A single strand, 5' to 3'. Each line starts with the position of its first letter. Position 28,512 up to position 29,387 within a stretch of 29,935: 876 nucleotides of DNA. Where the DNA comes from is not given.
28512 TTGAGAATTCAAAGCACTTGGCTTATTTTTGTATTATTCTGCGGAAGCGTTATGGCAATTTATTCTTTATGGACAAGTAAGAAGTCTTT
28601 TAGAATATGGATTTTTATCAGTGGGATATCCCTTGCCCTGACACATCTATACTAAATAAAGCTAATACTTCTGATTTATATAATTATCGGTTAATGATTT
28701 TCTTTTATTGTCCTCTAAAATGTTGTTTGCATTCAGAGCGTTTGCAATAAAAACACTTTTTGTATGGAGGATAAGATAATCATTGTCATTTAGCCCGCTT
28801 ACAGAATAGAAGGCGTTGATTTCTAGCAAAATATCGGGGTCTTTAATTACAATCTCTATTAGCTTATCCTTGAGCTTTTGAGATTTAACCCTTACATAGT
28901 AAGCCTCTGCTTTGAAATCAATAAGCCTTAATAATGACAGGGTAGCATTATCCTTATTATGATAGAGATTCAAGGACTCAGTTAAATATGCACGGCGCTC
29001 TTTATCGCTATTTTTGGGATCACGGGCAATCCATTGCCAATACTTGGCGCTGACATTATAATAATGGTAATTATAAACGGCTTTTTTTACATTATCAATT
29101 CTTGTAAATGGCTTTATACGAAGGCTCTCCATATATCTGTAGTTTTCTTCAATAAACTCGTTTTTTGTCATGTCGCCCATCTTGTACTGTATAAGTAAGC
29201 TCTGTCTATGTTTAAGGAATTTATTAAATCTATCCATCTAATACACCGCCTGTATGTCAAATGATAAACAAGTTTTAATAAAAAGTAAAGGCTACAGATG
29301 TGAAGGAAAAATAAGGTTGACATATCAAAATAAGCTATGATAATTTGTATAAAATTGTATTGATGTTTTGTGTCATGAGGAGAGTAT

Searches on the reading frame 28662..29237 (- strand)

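Call 7: search_protein_families(library=pfam, proteins=[window:28662-29237:-])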
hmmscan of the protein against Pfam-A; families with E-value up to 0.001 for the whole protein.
window:28662-29237:- (191 aa): 1 family
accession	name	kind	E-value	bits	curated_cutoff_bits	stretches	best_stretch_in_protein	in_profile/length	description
PF20353.3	DUF6648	-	1.8e-51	175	27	1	3-191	8-182/182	Family of unknown function (DUF6648)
